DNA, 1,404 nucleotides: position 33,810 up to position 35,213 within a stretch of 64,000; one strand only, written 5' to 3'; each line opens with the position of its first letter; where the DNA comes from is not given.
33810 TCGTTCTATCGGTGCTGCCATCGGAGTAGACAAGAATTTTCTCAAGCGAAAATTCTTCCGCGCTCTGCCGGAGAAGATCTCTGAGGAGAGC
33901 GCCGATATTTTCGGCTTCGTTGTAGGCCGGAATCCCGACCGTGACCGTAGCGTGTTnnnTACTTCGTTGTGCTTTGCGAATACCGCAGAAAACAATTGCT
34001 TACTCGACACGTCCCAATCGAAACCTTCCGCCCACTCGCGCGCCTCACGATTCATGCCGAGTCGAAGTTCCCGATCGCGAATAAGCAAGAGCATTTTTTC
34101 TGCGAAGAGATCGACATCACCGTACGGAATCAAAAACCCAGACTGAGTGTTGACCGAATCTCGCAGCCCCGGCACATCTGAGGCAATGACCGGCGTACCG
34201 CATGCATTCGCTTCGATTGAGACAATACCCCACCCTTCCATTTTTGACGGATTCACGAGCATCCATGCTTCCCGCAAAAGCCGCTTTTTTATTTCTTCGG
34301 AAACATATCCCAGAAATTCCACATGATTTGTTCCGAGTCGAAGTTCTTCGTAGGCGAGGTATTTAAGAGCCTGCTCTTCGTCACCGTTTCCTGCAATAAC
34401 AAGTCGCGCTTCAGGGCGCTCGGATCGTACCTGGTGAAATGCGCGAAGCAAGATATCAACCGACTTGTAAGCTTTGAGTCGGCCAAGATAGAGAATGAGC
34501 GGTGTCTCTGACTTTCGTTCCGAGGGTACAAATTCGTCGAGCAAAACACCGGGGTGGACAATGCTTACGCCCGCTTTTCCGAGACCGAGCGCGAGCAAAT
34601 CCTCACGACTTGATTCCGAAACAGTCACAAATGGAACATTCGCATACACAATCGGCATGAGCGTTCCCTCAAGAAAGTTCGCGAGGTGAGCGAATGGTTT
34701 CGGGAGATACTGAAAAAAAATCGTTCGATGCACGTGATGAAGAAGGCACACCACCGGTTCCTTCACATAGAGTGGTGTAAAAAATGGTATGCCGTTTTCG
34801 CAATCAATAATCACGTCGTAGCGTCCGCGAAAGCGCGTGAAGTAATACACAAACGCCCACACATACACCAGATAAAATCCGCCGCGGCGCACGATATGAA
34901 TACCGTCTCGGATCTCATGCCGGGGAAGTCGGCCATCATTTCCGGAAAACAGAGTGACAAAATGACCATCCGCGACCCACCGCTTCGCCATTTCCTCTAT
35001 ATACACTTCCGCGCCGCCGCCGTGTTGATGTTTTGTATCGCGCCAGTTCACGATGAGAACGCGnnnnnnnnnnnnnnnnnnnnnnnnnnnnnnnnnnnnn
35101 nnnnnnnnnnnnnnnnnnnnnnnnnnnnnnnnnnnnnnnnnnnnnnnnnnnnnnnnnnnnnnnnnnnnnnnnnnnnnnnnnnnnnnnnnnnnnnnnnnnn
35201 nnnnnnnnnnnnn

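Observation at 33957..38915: Single 1652-aa ORF fusing GT2 + processive GT2 synthase + MOP/Wzx-like flippase + GT4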

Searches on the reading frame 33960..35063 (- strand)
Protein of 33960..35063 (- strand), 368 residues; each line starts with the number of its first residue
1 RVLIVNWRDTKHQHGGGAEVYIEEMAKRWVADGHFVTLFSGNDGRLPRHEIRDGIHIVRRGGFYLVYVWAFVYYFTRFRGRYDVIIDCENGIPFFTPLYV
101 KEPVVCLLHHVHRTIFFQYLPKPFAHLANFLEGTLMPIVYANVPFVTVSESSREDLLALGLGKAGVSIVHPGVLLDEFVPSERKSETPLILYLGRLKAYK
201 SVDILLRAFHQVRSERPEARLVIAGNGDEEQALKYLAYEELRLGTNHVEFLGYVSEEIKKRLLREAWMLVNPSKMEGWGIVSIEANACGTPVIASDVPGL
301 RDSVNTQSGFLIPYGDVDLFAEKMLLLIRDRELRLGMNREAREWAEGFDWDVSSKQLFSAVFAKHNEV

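Call 38: search_solved_structures(query=window:33960-35063:-, max_evalue=1e-10)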
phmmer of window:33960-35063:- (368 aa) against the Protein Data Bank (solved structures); distinct sequences matched with E-value up to 1e-10: 45.
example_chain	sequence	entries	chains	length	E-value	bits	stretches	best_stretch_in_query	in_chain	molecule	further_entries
4n9w_A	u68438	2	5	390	1.1e-18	70.8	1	184-358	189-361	GDP-mannose-dependent alpha-(1-2)-phosphatidylinositol mannosyltransferase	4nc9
2gej_A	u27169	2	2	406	1.2e-18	70.6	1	184-358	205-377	PHOSPHATIDYLINOSITOL MANNOSYLTRANSFERASE (PimA)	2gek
6kih_A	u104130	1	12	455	5.4e-18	68.5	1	142-357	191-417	Tll1590 protein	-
3okc_A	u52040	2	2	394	9.6e-17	64.4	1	186-359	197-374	GDP-mannose-dependent alpha-(1-6)-phosphatidylinositol monomannoside mannosyltransferase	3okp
3oka_A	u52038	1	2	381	9.7e-17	64.4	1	186-358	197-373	GDP-mannose-dependent alpha-(1-6)-phosphatidylinositol monomannoside mannosyltransferase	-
3c4q_A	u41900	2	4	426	1.2e-13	54.3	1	186-359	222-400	Predicted glycosyltransferases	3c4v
3c48_A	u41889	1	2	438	1.3e-13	54.2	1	186-359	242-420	Predicted glycosyltransferases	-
3fro_A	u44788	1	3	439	2.5e-13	53.2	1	189-359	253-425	GlgA glycogen synthase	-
2bis_A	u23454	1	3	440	2.5e-13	53.2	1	189-359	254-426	GLGA GLYCOGEN SYNTHASE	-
3l01_A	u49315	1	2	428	2.9e-13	52.9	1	189-358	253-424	GlgA glycogen synthase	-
9dcm_B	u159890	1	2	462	3.4e-12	49.4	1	165-329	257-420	Sucrose-phosphate synthase-like protein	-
8vrf_B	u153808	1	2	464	3.4e-12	49.4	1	165-329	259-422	Sucrose-phosphate synthase-like protein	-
8uag_A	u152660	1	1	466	3.4e-12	49.4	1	165-329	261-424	Sucrose-phosphate synthase-like protein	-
2jjm_A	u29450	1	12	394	3.9e-12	49.2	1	188-344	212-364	GLYCOSYL TRANSFERASE, GROUP 1 FAMILY PROTEIN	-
3mbo_A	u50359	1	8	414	4.4e-12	49.1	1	188-344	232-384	Glycosyltransferase, group 1 family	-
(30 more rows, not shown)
